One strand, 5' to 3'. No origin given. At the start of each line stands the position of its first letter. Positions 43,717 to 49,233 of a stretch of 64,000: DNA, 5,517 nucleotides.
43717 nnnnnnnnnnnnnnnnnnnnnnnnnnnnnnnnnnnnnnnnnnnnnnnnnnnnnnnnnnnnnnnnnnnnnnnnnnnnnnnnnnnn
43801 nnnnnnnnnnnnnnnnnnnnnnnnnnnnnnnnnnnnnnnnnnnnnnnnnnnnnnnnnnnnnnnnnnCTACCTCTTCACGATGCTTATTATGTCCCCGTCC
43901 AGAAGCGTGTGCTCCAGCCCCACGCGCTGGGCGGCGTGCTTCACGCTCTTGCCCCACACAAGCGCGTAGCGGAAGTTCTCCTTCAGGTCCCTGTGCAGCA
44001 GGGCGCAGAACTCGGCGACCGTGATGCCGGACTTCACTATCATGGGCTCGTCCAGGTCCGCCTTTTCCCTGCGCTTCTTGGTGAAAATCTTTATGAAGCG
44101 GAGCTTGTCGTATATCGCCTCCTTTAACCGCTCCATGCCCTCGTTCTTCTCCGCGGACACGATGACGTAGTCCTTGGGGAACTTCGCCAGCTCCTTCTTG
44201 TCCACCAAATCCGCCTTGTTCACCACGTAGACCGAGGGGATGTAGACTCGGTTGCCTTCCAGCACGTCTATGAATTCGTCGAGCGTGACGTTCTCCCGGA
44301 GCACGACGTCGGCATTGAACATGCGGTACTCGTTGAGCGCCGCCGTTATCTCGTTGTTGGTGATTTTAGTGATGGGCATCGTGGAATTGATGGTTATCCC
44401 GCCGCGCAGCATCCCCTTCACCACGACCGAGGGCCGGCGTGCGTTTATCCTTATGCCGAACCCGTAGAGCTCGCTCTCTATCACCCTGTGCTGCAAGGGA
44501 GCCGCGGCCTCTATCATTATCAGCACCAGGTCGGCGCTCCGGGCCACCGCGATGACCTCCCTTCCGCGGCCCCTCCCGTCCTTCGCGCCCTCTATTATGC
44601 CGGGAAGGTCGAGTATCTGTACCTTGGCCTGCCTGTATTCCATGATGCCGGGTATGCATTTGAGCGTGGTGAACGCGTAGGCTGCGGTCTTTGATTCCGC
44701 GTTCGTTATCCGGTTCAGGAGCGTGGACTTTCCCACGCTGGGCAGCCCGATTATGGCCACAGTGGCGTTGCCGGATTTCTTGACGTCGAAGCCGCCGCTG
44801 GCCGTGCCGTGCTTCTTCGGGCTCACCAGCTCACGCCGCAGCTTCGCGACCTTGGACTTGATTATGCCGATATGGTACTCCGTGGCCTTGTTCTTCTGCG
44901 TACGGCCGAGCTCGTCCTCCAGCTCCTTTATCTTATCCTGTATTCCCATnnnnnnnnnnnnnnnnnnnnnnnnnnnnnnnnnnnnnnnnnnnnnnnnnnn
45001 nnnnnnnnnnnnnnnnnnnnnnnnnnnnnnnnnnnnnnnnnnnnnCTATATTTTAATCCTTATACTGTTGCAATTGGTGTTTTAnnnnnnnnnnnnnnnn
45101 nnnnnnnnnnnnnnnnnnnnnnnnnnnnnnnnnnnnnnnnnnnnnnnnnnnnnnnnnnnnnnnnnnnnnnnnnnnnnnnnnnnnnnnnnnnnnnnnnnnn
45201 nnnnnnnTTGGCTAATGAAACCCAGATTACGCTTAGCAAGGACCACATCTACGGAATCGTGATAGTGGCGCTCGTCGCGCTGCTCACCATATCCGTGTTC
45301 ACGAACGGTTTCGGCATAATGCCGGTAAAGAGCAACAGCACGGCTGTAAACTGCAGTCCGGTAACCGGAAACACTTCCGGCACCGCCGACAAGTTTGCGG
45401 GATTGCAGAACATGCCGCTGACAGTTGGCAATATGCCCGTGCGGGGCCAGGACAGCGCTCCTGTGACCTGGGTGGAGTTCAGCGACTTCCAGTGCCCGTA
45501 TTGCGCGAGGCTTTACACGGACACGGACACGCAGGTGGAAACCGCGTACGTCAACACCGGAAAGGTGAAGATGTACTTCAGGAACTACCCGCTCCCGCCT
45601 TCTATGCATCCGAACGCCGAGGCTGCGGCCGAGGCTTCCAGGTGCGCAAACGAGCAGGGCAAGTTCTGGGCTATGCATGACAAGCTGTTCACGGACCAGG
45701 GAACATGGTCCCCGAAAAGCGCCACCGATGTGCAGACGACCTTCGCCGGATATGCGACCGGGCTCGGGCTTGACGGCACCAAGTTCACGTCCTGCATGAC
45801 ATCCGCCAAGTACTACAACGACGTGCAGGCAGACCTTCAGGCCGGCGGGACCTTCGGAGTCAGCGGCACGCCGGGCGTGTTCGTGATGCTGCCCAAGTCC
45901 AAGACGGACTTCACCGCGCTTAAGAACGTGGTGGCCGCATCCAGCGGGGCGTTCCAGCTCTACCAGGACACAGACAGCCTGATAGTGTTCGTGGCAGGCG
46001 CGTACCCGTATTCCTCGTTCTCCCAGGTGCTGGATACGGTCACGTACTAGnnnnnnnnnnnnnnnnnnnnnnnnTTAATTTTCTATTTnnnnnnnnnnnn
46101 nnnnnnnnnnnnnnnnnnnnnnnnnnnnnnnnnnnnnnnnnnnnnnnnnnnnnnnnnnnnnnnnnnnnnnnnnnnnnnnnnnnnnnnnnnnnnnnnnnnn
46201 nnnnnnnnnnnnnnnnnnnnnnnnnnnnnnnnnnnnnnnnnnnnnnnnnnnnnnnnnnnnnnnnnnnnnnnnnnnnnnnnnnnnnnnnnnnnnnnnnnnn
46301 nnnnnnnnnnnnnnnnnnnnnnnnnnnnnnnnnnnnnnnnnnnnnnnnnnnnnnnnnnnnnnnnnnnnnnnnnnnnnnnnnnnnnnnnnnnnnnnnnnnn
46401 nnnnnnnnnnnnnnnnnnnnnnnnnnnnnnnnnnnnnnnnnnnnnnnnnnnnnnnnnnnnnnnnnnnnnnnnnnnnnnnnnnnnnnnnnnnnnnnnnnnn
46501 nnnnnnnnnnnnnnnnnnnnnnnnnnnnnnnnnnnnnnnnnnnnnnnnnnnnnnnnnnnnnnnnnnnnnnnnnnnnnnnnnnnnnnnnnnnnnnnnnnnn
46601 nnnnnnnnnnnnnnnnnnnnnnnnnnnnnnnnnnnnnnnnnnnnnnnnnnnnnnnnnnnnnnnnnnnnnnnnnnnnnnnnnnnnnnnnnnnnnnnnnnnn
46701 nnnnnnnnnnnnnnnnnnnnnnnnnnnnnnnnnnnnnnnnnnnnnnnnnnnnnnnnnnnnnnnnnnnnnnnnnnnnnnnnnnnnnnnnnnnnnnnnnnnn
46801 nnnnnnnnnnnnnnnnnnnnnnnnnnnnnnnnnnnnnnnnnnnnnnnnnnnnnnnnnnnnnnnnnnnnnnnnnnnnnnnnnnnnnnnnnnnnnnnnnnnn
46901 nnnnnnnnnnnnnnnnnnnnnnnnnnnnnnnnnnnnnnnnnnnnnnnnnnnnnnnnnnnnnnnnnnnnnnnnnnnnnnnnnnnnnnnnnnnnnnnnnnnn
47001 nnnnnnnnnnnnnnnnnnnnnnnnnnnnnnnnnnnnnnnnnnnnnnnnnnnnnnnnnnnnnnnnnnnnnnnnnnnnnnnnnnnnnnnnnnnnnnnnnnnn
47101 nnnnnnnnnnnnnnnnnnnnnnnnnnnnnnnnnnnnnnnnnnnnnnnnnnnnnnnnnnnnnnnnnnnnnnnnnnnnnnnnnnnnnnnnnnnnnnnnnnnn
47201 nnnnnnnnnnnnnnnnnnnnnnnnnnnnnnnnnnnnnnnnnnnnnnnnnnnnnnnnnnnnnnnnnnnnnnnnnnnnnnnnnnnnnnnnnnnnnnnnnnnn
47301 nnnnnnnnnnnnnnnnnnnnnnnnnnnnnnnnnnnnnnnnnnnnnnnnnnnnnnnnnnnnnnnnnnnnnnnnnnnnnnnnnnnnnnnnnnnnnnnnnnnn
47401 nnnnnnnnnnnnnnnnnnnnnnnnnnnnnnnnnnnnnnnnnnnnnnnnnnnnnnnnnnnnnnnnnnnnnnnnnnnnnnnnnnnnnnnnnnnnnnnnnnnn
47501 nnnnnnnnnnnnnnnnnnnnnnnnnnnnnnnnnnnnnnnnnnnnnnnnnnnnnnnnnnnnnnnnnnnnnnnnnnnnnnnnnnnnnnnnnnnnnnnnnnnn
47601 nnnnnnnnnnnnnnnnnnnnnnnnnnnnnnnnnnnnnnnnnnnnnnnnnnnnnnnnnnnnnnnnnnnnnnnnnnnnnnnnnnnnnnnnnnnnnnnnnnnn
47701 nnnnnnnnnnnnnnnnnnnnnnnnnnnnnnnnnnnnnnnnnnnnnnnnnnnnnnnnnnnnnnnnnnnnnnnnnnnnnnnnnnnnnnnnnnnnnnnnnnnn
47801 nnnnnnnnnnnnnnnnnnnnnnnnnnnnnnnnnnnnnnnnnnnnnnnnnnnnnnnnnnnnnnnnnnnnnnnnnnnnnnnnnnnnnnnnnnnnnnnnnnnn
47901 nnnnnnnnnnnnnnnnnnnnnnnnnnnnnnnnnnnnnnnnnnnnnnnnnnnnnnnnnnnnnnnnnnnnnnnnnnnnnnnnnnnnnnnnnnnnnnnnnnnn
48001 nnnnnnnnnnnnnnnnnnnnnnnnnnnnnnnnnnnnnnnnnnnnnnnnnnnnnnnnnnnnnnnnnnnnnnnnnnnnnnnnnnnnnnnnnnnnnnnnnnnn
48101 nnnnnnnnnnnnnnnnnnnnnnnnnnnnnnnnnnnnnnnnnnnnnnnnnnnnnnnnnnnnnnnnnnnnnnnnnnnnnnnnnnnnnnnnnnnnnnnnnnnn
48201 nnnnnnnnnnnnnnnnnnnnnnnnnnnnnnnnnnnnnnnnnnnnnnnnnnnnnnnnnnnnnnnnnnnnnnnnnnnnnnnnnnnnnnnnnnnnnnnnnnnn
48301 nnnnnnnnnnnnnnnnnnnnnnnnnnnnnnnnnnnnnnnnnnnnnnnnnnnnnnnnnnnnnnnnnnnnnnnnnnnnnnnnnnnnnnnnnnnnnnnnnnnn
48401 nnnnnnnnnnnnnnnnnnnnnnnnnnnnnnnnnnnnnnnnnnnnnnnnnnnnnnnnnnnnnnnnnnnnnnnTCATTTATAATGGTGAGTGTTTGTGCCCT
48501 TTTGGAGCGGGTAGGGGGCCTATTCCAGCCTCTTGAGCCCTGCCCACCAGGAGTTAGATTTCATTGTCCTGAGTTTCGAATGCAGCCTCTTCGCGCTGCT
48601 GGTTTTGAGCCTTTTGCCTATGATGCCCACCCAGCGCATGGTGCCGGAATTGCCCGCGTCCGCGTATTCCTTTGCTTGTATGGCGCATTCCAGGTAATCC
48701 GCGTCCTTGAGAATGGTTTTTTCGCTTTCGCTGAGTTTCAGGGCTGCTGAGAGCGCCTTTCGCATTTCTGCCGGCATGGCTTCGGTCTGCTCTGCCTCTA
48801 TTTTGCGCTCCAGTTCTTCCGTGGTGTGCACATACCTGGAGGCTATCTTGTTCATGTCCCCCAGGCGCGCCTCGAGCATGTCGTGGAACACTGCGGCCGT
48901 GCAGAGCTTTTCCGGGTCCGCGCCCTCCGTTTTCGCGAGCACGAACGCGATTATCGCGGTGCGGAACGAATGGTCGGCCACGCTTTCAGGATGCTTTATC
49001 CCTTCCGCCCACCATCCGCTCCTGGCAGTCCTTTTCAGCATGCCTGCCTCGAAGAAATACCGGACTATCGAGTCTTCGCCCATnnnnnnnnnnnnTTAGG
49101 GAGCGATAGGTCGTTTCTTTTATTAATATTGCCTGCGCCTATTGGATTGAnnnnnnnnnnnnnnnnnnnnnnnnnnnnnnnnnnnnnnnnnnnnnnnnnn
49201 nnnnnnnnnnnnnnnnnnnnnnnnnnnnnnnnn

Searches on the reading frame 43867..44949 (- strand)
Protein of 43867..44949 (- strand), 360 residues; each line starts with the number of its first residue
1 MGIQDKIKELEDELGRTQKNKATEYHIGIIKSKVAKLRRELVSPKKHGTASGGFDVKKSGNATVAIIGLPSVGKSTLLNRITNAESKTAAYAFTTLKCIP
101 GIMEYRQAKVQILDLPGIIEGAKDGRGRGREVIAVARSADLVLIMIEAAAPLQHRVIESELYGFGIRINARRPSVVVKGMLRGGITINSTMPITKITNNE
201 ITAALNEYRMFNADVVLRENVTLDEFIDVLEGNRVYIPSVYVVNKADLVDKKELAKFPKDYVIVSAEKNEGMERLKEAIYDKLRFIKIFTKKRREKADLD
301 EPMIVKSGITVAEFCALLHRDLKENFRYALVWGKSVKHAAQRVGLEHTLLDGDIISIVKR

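Call 55: search_protein_families(library=pfam, max_evalue=0.00001, proteins=[window:43867-44949:-])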
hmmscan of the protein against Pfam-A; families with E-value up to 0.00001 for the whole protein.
window:43867-44949:- (360 aa): 4 families
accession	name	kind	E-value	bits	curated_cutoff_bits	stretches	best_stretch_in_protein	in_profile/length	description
PF16897.10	MMR_HSR1_Xtn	-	5.9e-35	119.9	35.2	1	182-284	1-105/106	C-terminal region of MMR_HSR1 domain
PF01926.29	MMR_HSR1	-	4.2e-24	85.3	21.9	1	63-167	1-102/113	50S ribosome-binding GTPase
PF02824.27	TGS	-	2.1e-16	60.1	22.2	1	286-359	1-60/60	TGS domain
PF02421.24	FeoB_N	-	6.7e-12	45.6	27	1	63-120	2-59/156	Ferrous iron transport protein B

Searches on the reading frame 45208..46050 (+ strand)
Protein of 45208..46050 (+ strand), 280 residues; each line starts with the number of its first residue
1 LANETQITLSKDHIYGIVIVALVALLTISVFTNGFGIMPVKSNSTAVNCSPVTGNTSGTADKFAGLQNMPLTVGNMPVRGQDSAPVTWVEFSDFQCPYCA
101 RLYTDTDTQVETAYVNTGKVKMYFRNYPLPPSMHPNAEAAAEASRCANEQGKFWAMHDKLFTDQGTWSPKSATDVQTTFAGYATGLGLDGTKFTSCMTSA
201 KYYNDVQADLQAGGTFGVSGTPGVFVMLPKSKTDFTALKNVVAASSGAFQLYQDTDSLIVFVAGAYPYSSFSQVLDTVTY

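Call 55: search_protein_families(library=pfam, max_evalue=0.00001, proteins=[window:45208-46050:+])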
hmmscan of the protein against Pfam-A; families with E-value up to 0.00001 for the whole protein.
window:45208-46050:+ (280 aa): 2 families
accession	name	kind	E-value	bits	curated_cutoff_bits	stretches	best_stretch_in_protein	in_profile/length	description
PF13462.12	Thioredoxin_4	-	3.5e-26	92.8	23.2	1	75-226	4-145/165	Thioredoxin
PF01323.26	DSBA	-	9.8e-11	42.2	25.6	1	89-226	3-172/191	DSBA-like thioredoxin domain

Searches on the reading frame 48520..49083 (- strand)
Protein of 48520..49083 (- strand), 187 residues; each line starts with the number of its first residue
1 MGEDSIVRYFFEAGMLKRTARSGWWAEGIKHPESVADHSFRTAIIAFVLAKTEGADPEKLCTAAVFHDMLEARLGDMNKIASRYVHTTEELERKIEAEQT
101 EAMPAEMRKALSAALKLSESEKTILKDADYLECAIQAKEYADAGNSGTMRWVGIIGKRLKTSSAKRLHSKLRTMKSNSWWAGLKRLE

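Call 55: search_protein_families(library=pfam, max_evalue=0.00001, proteins=[window:48520-49083:-])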
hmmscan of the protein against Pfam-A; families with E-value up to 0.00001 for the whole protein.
window:48520-49083:- (187 aa): 3 families
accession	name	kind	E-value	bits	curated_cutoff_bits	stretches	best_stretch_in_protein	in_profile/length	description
PF13023.12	HD_3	-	4.9e-22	79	22.5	1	14-146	2-140/165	HD domain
PF12917.13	YfbR-like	-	5.2e-16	59.3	25.9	1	24-147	15-151/182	5'-deoxynucleotidase YfbR-like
PF01966.28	HD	-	5.5e-09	36.8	22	1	35-132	1-114/116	HD domain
